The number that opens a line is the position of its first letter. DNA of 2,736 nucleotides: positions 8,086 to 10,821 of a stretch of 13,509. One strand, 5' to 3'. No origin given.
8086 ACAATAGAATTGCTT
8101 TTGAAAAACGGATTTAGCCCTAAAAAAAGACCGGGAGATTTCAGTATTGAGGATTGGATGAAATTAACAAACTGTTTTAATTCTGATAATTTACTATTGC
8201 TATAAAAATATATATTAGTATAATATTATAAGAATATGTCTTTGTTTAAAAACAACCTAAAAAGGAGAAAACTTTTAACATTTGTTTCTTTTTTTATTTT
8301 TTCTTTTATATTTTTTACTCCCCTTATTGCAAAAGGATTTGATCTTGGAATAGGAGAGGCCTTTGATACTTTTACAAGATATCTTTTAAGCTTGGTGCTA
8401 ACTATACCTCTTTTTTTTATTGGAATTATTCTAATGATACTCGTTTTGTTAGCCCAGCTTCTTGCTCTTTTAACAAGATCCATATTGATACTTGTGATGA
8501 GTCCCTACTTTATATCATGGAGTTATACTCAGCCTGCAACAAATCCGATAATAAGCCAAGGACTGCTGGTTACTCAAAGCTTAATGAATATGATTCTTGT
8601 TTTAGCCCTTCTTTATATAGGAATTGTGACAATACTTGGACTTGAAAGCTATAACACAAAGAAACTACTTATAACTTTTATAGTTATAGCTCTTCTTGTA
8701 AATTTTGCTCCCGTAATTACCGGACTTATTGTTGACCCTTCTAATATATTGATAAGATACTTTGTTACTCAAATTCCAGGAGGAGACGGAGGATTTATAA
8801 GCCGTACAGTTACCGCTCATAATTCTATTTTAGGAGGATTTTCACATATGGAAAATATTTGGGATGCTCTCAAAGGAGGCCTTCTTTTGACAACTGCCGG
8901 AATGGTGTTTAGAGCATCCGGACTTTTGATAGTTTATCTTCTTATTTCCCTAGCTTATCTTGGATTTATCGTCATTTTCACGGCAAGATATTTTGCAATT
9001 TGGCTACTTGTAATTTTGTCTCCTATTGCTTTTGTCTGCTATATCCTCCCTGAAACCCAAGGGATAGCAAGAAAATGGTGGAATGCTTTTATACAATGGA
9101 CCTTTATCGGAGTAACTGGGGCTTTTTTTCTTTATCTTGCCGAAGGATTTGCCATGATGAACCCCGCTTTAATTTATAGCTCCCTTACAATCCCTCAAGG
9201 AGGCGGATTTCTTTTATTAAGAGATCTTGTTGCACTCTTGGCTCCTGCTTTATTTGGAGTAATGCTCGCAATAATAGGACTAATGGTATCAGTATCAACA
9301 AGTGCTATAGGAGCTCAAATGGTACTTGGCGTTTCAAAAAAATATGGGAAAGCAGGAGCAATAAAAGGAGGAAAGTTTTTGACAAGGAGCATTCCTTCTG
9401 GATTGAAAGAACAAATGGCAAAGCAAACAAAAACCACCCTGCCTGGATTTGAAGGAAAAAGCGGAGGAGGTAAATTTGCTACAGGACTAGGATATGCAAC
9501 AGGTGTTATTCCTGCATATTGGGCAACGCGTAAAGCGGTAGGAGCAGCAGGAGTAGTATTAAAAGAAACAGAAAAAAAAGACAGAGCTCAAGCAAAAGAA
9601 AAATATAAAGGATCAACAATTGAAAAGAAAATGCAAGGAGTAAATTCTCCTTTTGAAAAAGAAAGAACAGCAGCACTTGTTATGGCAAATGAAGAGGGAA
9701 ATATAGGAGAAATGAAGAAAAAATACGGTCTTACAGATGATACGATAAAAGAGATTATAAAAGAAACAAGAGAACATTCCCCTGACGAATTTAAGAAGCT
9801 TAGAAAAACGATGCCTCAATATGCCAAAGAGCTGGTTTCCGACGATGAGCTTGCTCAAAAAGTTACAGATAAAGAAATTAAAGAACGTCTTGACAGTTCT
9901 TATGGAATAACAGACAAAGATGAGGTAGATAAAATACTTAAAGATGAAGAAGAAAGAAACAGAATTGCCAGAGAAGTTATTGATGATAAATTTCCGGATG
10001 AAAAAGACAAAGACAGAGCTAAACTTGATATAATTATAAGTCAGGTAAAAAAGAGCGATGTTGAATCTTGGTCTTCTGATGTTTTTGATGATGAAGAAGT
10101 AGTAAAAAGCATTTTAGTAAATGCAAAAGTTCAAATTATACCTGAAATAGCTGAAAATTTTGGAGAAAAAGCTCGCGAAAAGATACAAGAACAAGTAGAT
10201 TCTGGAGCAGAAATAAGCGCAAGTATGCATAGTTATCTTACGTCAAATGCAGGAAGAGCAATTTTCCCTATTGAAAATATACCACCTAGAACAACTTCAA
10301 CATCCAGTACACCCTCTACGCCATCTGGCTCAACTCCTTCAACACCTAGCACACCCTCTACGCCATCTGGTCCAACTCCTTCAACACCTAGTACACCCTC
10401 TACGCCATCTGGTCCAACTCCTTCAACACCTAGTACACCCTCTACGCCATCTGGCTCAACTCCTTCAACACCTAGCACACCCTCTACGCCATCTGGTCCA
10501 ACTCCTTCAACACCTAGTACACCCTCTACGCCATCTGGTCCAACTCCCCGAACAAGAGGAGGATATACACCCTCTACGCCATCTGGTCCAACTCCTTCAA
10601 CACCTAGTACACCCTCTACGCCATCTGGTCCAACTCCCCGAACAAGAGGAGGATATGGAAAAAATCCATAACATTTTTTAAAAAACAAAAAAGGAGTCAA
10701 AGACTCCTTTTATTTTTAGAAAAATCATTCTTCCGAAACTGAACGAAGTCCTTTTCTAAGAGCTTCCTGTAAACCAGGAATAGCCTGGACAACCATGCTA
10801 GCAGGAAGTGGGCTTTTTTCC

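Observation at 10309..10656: DNA-level perfect 42-bp tandem repeats with 126-bp and 90-bp higher-order structure: likely length-variable region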

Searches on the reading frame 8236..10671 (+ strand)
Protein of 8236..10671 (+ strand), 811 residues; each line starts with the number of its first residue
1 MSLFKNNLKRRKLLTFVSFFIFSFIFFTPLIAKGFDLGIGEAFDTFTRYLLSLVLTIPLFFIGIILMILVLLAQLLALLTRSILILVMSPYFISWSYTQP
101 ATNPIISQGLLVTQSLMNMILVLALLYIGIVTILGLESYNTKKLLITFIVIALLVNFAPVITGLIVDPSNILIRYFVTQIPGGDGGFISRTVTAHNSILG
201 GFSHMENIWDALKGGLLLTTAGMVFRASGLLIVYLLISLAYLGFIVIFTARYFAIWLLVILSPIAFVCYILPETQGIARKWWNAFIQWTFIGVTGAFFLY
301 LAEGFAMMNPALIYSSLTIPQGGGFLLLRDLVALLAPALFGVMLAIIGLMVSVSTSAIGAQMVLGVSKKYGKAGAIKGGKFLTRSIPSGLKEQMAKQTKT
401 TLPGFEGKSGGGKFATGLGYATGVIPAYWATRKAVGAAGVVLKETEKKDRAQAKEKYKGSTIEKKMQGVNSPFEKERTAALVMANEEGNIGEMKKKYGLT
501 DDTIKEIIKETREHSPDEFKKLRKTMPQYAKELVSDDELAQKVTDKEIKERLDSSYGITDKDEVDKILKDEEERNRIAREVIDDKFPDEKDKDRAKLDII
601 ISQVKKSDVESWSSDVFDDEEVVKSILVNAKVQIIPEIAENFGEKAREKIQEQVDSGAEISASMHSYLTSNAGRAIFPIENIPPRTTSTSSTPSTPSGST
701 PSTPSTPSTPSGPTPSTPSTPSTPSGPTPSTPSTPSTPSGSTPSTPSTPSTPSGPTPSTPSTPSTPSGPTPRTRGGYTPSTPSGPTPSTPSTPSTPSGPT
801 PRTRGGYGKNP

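Call 9: search_protein_families(library=pfam, proteins=[window:8236-10671:+], max_evalue=0.01)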
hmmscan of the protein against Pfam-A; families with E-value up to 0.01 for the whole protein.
window:8236-10671:+ (811 aa): 0 families

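Call 10: find_homologous_proteins(query=window:8236-10293:+)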
Query window:8236-10293:+ (686 aa): 84 proteins with E <= 0.001 among 8000 candidates.
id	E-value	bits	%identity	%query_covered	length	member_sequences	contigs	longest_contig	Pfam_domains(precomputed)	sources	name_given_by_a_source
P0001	0.0e+0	1476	100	99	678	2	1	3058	-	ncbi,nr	ncbi:MAG: hypothetical protein PHS29_03370, partial [Candidatus Pacebacteria bacterium]|nr:hypotheti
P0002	1.1e-94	336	36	97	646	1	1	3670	-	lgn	-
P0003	4.3e-89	318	39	71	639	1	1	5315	-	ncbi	-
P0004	8.9e-77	277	35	81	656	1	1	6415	-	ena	-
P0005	1.6e-74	270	33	90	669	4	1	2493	PF19590.5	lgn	-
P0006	1.8e-74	269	39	69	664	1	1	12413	-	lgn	-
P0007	7.5e-70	254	32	91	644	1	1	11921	-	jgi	jgi:hypothetical protein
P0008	2.5e-69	252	33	90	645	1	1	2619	-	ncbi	-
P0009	1.3e-62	230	32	90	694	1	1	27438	PF19590.5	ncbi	-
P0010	1.3e-61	227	49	40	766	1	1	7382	-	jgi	jgi:hypothetical protein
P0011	4.9e-60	222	38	62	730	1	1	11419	-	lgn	-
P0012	1.2e-59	220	30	89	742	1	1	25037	PF19590.5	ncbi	-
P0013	2.2e-59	220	37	61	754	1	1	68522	-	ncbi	-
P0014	5.9e-58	215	30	92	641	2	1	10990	PF19590.5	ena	-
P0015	6.3e-57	211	30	86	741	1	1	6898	PF19590.5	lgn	-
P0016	6.5e-57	211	38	59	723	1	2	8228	PF19590.5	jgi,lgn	-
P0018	4.7e-56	209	43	49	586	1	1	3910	PF19590.5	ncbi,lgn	-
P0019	5.2e-56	208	40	53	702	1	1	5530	PF04610.20,PF19590.5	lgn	-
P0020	8.2e-56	208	43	45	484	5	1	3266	PF19590.5,PF13248.12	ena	-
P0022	3.7e-55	206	41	49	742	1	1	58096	PF19590.5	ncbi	-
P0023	8.5e-55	204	27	90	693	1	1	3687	PF04610.20,PF19590.5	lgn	-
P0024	1.5e-54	204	40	53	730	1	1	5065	PF19590.5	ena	-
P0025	1.9e-54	203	41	51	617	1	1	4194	PF19590.5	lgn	-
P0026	2.2e-54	203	41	53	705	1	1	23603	PF19590.5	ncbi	-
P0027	3.3e-54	202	41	50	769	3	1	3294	PF19590.5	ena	-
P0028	6.0e-54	202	31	83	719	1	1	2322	PF19590.5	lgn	-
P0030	2.4e-53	200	39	47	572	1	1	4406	PF19590.5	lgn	-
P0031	2.5e-53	200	31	85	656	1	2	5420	PF19590.5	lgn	-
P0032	3.4e-53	199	30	85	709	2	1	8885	PF19590.5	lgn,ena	-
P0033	3.9e-53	199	41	46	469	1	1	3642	PF19590.5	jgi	-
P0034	5.2e-53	199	30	88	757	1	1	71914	PF19590.5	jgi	jgi:hypothetical protein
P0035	6.2e-53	198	32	89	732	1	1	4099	PF19590.5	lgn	-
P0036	6.5e-53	198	42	51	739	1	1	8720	PF19590.5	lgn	-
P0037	7.4e-53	198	41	50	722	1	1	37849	PF19590.5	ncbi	-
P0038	1.8e-52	197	42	47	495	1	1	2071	PF19590.5,PF13248.12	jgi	-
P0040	4.3e-51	192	39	57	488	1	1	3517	PF19590.5,PF13248.12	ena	-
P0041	4.4e-51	192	39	54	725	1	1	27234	PF19590.5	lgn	-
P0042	6.8e-51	192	30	90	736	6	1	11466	-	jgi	-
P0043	1.6e-50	190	40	53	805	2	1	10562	PF19590.5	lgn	-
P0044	1.9e-50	190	40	47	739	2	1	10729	PF19590.5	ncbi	-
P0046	6.4e-50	188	30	88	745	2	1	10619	PF04610.20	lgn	-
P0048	3.1e-49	186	42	43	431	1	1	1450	PF19590.5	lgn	-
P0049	6.3e-48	182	32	98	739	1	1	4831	PF19590.5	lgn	-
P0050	2.6e-47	180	42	44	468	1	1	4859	PF19590.5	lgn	-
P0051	3.2e-47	179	31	89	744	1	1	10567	PF19590.5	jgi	-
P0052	5.0e-47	179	37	55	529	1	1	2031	PF13240.12,PF12773.14,PF19590.5,PF13248.12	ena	-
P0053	1.7e-46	177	29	91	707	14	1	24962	-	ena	-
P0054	2.3e-46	177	41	38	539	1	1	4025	PF19590.5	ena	-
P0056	5.0e-46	175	42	45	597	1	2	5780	PF04610.20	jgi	jgi:hypothetical protein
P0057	8.2e-46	175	43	34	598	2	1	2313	PF19590.5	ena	-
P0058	9.6e-45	171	30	89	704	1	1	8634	PF19590.5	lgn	-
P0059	9.9e-45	171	30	78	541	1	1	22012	PF19590.5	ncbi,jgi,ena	-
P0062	7.6e-41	158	35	54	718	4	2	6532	PF19590.5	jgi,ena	-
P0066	1.6e-39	154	29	94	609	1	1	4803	PF19590.5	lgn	-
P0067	8.9e-37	145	36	45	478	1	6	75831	PF13240.12,PF19590.5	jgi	-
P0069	1.2e-35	141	32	50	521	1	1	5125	PF19590.5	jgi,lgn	jgi:hypothetical protein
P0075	7.9e-32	129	35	44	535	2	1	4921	PF13240.12,PF12773.14,PF13248.12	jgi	jgi:hypothetical protein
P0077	1.4e-26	111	39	24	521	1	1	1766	PF19590.5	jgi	-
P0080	9.6e-11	59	28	28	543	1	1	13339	PF19590.5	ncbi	ncbi:MAG: hypothetical protein V1489_00990 [Candidatus Liptonbacteria bacterium]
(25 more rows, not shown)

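Call 11: search_protein_families(library=ncbifam, proteins=[window:8236-10671:+], max_evalue=0.01)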
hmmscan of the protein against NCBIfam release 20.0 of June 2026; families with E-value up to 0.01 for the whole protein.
window:8236-10671:+ (811 aa): 0 families

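Call 14: find_encoding_contigs(protein=window:8236-10671:+, flank=10000, max_places=10)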
Protein window:8236-10671:+ (811 aa): no gene with exactly this product is on record in the collection.

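Call 15: find_encoding_contigs(protein=P0001, flank=10000, max_places=10)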
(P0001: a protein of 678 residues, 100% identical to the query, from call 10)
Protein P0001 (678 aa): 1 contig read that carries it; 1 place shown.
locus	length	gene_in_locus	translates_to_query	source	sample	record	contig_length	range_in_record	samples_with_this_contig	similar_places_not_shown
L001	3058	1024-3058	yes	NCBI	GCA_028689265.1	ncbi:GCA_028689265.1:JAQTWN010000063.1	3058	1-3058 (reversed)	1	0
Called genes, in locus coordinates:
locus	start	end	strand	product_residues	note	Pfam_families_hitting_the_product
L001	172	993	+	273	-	PF00398:RrnaAD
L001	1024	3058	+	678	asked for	?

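Call 30: search_protein_families(library=pfam, proteins=[P0009, P0019, P0046, P0002], max_evalue=10)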
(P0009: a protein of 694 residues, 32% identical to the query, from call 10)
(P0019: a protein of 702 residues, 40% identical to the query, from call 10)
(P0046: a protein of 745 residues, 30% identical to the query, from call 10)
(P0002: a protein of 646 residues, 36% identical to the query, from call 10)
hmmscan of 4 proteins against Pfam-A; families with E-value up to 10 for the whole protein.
P0009 (694 aa): 2 families
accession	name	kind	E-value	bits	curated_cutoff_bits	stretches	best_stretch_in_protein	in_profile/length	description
PF04610.19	TrbL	-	0.11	12.7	25.9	1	122-307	18-208/215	TrbL/VirB6 plasmid conjugal transfer protein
PF11857.13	DUF3377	-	0.51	10.8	26.5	1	100-126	36-62/72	Domain of unknown function (DUF3377)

P0019 (702 aa): 1 family
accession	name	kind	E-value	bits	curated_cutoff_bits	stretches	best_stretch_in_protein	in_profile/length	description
PF04610.19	TrbL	-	4.2e-06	27.1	25.9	1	146-315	25-190/215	TrbL/VirB6 plasmid conjugal transfer protein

P0046 (745 aa): 2 families
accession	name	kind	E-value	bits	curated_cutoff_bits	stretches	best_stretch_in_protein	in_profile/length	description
PF04610.19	TrbL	-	1.4e-05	25.4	25.9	1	146-348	3-200/215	TrbL/VirB6 plasmid conjugal transfer protein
PF15099.11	PIRT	-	0.14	12.3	30.6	1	107-150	61-104/128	Phosphoinositide-interacting protein family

P0002 (646 aa): 0 families

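Call 33: search_solved_structures(query=A1, max_evalue=10)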
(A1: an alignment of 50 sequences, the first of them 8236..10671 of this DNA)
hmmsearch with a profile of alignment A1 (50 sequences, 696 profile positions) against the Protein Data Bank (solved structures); distinct sequences matched with E-value up to 10: 29.
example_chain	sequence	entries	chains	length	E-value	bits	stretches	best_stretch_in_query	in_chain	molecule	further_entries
3i2w_A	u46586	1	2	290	0.013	17.7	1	381-594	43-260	Syndapin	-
3oja_B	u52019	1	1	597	0.082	15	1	448-650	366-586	Anopheles Plasmodium-responsive Leucine-rich repeat protein 1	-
2p22_A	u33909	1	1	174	0.23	13.6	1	527-601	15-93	Suppressor protein STP22 of temperature-sensitive alpha-factor receptor and arginine perme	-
6b0x_a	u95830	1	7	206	0.65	12.1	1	471-614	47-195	Scaffold protein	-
8egr_J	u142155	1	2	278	0.82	11.7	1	496-679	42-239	gp16, tail stem protein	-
4fqg_A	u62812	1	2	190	0.91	11.6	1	439-548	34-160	Transcription elongation regulator 1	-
7emf_O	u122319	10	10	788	1.1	11.3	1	532-687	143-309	Mediator of RNA polymerase II transcription subunit 15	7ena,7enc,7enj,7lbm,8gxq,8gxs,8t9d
6qpw_C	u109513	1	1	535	1.1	11.3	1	380-594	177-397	Structural maintenance of chromosomes protein 3,Structural maintenance of chromosomes prot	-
1eq1_A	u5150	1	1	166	1.2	11.2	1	464-603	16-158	APOLIPOPHORIN-III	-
8egs_J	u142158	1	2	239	1.6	10.8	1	523-679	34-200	Lower collar protein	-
3na7_A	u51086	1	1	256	2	10.5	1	454-609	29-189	HP0958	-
5cwj_A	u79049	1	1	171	2.2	10.3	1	445-586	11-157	Designed helical repeat protein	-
1naf_A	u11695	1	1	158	2.4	10.2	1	397-499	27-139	ADP-ribosylation factor binding protein GGA1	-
4oxq_A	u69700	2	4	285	2.6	10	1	410-578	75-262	Manganese ABC transporter, periplasmic-binding protein SitA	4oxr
8r6f_I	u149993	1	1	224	3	9.9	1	372-460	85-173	40S ribosomal protein S8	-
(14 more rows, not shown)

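Call 35: find_encoding_contigs(protein=P0009, flank=6000, max_places=3)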
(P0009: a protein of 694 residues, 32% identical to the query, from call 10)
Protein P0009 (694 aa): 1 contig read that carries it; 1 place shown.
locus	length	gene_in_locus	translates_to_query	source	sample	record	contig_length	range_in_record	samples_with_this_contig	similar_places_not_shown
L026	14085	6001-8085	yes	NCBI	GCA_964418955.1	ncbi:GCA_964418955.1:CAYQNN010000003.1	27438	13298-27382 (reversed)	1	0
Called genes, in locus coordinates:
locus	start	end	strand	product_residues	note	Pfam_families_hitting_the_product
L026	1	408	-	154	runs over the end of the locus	?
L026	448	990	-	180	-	PF01936:NYN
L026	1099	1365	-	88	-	PF00312:Ribosomal_S15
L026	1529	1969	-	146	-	-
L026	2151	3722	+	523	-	PF05362:Lon_C (weak), PF13541:ChlI, PF01078:Mg_chelatase, PF07728:AAA_5 (faint), PF00493:MCM, PF13335:Mg_chelatase_C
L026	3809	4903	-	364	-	PF23446:LysM1_NFP_LYK (faint), PF23473:LysM3_LYK4_5, PF01476:LysM, PF01551:Peptidase_M23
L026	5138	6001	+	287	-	PF00398:RrnaAD, PF13649:Methyltransf_25 (weak)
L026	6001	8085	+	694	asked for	PF19590:TrbL_3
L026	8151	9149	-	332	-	PF01145:Band_7 (weak)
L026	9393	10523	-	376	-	PF00712:DNA_pol3_beta, PF02767:DNA_pol3_beta_2, PF02768:DNA_pol3_beta_3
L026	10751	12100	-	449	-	PF11638:DnaA_N, PF00308:Bac_DnaA, PF00004:AAA (weak), PF01695:IstB_IS21, PF08299:Bac_DnaA_C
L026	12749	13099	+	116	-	PF00825:Ribonuclease_P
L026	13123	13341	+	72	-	PF01809:YidD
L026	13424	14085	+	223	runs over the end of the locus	PF02096:60KD_IMP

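Call 36: find_encoding_contigs(protein=P0012, flank=6000, max_places=3)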
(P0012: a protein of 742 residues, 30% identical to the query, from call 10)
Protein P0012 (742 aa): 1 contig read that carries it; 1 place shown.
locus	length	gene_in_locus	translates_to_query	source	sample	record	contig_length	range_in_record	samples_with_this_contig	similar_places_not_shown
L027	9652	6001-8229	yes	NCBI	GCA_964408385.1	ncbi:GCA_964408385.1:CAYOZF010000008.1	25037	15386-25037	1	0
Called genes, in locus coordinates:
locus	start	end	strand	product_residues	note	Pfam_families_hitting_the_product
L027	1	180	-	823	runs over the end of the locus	-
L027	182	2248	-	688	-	PF01138:RNase_PH, PF03725:RNase_PH_C (weak), PF01138:RNase_PH, PF00013:KH_1, PF00575:S1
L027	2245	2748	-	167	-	PF01936:NYN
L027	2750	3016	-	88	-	PF00312:Ribosomal_S15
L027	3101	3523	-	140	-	-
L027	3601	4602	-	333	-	PF01476:LysM, PF23473:LysM3_LYK4_5 (faint), PF01476:LysM, PF01551:Peptidase_M23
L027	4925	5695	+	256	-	PF00398:RrnaAD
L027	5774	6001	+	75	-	PF01541:GIY-YIG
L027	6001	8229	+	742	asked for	PF19590:TrbL_3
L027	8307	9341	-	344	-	-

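Call 39: find_encoding_contigs(protein=P0027, flank=3000, max_places=3)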
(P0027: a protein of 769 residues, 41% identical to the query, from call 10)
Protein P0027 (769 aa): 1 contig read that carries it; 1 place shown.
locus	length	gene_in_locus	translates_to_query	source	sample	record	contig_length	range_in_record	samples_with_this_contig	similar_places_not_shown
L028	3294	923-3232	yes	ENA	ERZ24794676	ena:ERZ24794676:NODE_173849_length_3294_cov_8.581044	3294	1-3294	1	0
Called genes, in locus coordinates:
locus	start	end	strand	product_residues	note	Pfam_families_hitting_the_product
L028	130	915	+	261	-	PF00398:RrnaAD, PF08241:Methyltransf_11 (faint), PF13649:Methyltransf_25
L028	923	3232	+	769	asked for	PF19590:TrbL_3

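Call 40: find_encoding_contigs(protein=P0019, flank=3000, max_places=3)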
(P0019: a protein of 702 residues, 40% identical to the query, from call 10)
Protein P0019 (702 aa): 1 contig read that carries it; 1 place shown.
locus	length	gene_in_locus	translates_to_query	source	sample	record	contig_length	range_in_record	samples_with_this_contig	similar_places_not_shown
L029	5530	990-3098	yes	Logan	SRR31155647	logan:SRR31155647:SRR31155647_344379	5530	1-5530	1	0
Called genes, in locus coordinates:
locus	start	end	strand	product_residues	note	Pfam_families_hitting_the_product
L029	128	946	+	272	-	PF00398:RrnaAD, PF13649:Methyltransf_25 (weak)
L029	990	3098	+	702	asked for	PF19590:TrbL_3, PF04610:TrbL (weak)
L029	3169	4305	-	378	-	PF01145:Band_7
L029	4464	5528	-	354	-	?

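Call 46: predict_structure(alignment_id=A1)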
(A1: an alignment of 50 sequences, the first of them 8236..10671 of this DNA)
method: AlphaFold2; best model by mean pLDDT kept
length: 811 residues; sequences in the alignment: 50
mean_pLDDT: 76.0   pTM: 0.51
mean pLDDT of the five models: 76.0, 73.5, 73.2, 73.1, 72.5
residues with pLDDT >= 90: 381; 70-90: 176; 50-70: 61; < 50: 193
segments of 3 or more residues with pLDDT < 50: 1-4, 33-35, 374-387, 394-438, 688-810
pLDDT, mean of each block of 10 residues (from residue 1): 49 78 67 51 72 82 91 94 92 85 92 92 90 77 85 89 92 92 76 84 74 73 89 95 96 93 91 89 93 95 89 82 77 88 94 76 63 48 45 47 37 35 39 44 81 95 97 96 96 96 97 94 96 94 93 95 96 95 94 95 96 95 97 96 95 95 95 92 66 36 37 36 35 33 39 39 40 36 38 36 37 50
secondary structure, 60 per line:
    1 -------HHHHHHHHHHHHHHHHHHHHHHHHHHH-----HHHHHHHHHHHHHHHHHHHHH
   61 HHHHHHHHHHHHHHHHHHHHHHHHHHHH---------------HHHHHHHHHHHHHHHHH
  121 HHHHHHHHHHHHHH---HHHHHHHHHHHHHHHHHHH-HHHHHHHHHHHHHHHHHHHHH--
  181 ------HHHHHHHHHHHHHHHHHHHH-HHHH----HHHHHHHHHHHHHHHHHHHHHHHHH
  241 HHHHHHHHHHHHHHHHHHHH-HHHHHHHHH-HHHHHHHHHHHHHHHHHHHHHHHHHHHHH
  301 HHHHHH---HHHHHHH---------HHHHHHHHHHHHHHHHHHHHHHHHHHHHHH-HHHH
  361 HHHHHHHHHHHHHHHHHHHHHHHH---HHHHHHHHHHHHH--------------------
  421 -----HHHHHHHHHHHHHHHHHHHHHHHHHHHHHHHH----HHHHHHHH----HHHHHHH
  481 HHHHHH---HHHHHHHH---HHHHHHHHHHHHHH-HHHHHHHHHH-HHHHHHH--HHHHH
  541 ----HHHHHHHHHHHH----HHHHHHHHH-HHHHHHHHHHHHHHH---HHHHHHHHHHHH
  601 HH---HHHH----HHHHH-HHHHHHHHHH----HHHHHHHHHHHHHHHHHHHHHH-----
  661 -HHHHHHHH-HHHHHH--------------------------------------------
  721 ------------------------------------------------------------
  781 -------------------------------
elements in order (helices of 4 or more, strands of 3 or more residues): H8-34 H40-88 H104-134 H138-156 H158-178 H187-206 H208-211 H216-260 H262-270 H272-306 H310-316 H326-355 H357-384 H388-400 H426-457 H462-469 H474-486 H490-497 H501-514 H516-525 H527-533 H536-540 H545-556 H561-569 H571-585 H589-602 H606-609 H614-618 H620-629 H634-655 H662-669 H671-676
